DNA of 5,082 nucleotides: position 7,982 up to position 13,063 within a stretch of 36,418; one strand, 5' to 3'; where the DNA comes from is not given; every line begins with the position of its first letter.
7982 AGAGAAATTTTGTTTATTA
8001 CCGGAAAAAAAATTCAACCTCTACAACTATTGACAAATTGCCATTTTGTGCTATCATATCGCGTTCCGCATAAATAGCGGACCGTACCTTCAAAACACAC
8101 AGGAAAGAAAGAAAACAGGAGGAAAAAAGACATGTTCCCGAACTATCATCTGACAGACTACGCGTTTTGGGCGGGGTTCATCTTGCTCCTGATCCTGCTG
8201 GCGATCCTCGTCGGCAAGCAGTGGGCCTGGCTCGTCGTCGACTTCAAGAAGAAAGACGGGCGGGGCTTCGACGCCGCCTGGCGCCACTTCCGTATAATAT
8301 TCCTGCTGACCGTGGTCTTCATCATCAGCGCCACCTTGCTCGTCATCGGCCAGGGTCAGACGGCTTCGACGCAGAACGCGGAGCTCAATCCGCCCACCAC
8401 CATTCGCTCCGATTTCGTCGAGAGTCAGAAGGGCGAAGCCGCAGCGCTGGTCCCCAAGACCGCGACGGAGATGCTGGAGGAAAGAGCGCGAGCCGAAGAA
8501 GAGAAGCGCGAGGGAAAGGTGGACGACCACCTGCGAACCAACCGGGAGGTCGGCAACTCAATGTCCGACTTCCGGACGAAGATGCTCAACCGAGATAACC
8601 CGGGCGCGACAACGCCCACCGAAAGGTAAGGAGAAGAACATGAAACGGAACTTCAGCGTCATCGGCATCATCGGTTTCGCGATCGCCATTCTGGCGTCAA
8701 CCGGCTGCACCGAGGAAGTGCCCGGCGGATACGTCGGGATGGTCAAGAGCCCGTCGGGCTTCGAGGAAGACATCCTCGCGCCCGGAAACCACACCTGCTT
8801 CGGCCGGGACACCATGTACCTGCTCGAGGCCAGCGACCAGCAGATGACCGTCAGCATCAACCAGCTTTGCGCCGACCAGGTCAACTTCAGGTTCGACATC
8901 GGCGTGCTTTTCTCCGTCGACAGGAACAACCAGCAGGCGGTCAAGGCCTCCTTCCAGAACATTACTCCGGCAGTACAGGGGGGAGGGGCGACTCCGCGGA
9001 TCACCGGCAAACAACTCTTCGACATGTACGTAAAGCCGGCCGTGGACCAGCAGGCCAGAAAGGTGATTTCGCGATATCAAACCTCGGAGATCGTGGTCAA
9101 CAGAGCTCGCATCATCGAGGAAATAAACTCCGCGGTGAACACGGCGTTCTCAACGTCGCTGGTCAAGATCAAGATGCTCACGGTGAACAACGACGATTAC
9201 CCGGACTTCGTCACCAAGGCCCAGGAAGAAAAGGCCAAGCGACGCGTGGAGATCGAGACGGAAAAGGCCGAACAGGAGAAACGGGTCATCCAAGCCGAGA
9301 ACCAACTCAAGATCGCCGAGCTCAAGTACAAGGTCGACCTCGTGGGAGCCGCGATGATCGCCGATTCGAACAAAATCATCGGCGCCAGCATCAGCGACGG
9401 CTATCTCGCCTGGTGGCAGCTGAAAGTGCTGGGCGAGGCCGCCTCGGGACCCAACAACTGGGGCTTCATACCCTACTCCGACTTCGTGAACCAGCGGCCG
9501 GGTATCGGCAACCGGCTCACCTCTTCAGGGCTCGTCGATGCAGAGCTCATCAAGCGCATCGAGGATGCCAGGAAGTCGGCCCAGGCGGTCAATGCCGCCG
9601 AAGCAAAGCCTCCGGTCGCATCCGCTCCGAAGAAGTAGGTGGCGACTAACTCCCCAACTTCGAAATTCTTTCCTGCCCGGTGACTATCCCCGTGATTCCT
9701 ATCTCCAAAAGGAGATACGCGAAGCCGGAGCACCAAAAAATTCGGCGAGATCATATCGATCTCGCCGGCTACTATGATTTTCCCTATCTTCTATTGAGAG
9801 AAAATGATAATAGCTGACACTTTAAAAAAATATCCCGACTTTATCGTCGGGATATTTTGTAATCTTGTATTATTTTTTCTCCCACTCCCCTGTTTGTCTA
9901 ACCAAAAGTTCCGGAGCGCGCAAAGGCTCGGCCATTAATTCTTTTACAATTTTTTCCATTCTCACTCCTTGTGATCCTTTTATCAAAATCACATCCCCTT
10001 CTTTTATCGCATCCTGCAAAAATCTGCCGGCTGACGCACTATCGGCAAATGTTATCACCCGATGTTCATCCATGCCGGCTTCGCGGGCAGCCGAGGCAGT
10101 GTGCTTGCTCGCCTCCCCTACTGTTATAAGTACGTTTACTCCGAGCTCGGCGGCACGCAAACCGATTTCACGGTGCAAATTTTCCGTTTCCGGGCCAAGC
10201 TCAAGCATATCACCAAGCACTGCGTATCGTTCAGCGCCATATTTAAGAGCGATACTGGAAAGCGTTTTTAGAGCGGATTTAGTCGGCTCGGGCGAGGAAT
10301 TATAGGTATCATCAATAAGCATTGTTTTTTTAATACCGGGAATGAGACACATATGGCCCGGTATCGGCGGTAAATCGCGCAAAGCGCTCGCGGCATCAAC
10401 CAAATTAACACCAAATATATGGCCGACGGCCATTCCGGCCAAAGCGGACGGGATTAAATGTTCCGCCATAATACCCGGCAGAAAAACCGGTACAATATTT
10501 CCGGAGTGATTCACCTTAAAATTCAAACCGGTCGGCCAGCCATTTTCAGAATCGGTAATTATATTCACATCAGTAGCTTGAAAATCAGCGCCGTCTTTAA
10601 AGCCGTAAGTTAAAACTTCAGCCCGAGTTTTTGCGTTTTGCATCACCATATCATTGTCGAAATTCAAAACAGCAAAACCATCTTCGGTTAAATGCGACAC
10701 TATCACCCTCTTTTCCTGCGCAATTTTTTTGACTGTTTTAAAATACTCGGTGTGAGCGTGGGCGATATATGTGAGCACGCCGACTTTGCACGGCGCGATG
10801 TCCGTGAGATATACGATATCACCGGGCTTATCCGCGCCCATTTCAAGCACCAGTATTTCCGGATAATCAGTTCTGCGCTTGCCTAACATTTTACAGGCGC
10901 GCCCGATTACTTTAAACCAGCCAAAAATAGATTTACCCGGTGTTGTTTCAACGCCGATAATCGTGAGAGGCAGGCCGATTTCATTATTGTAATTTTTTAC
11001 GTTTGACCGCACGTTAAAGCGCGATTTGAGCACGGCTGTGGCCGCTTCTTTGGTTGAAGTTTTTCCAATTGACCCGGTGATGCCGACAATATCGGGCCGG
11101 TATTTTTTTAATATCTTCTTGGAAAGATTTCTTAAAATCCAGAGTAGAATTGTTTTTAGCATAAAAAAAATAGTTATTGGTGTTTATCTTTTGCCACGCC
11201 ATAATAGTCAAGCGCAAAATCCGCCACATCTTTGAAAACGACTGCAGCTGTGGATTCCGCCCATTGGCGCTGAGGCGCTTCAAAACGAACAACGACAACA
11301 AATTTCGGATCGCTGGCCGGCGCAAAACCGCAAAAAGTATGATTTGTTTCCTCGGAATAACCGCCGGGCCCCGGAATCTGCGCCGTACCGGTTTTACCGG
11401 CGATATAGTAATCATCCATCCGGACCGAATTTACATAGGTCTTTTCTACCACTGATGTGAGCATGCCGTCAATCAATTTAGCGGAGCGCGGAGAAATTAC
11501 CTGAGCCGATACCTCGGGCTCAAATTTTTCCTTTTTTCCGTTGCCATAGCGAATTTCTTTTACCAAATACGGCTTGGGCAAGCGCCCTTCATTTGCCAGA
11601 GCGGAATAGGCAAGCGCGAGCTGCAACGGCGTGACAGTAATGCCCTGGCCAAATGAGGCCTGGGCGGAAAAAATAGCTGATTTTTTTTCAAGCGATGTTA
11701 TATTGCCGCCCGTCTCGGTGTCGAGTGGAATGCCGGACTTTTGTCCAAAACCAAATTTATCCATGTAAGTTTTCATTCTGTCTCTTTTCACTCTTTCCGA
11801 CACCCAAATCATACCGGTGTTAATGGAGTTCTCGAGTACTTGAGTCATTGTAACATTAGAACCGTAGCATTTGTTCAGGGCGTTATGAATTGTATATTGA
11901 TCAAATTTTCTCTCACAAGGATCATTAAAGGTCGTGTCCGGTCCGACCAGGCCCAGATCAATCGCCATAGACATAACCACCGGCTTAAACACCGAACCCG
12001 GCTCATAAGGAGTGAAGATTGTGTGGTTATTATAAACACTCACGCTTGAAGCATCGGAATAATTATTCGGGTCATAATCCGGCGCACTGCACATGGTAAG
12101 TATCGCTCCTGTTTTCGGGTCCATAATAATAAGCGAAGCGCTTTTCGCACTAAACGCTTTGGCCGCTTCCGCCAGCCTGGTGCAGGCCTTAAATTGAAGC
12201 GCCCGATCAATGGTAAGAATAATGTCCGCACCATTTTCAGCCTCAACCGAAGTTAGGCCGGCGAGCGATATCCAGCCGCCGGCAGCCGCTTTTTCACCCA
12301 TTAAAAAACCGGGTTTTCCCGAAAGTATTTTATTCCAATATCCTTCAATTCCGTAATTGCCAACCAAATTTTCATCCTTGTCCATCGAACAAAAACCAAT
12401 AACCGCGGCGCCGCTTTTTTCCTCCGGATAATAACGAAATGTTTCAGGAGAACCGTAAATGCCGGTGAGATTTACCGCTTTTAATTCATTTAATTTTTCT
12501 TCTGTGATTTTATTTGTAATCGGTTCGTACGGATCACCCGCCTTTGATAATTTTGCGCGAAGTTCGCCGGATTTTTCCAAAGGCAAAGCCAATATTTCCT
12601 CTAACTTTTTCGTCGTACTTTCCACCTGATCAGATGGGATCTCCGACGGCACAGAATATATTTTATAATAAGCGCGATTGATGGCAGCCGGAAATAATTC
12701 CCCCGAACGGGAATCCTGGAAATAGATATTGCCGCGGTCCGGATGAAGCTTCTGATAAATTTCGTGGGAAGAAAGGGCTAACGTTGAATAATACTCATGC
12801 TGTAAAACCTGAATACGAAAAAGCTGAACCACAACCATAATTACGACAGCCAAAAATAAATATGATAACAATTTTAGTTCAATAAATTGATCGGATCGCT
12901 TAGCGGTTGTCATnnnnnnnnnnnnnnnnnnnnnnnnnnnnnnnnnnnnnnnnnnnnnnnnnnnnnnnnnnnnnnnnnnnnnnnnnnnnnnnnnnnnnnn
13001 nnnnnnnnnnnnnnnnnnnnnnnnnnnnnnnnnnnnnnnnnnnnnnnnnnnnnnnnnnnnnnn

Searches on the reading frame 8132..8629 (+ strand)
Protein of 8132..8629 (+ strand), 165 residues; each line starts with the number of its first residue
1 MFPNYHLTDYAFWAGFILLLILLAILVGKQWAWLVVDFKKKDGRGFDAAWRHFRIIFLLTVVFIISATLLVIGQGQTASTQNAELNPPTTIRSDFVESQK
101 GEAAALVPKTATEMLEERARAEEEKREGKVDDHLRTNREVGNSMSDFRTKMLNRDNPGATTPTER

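Call 77: search_protein_families(library=pfam, proteins=[window:8132-8629:+], max_evalue=0.01)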
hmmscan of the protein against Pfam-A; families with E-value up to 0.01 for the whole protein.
window:8132-8629:+ (165 aa): 1 family
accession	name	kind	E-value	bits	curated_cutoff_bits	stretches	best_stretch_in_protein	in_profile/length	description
PF17158.10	MASE4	-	0.0019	18.1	28.4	1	15-76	120-181/239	Membrane-associated sensor, integral membrane domain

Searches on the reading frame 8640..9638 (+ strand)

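Call 10: search_protein_families(library=pfam, proteins=[window:8640-9638:+], max_evalue=0.001)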
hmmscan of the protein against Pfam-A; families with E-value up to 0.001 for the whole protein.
window:8640-9638:+ (332 aa): 1 family
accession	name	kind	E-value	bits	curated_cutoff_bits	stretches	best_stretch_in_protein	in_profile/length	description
PF01145.31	Band_7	-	8.8e-14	52.4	23.6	1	26-214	2-174/176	SPFH domain / Band 7 family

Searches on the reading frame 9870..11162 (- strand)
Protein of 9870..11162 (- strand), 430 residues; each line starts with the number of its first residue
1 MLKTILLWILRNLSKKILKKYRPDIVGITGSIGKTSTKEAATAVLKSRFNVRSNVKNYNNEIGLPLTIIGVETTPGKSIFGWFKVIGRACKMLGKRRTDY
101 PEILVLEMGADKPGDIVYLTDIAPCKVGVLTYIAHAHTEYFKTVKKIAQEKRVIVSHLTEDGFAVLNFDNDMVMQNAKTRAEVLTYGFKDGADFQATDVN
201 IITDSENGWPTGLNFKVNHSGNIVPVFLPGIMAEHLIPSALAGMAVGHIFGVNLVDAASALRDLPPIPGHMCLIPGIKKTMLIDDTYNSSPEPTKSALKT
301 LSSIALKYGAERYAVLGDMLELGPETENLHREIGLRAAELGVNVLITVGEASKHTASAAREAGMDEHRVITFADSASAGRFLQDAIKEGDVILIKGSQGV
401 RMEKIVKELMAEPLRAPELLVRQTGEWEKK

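Call 10: search_protein_families(library=pfam, proteins=[window:9870-11162:-], max_evalue=0.001)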
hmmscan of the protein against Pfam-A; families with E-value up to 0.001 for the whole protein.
window:9870-11162:- (430 aa): 2 families
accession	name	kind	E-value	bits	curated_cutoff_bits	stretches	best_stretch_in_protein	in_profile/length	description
PF08245.18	Mur_ligase_M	-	2.6e-28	99.8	24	2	96-208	52-168/200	Mur ligase middle domain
PF02875.26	Mur_ligase_C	-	2.5e-16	61.1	28.4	1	277-397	9-126/127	Mur ligase, glutamate ligase domain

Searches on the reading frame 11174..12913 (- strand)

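Call 10: search_protein_families(library=pfam, proteins=[window:11174-12913:-], max_evalue=0.001)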
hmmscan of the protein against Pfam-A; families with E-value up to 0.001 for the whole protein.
window:11174-12913:- (579 aa): 2 families
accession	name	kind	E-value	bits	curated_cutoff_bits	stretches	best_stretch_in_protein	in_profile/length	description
PF00905.27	Transpeptidase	-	6.9e-73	245.9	22.1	1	260-563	2-297/299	Penicillin binding protein transpeptidase domain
PF03717.20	PBP_dimer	-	2e-12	48.3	24.4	1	57-212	3-173/180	Penicillin-binding Protein dimerisation domain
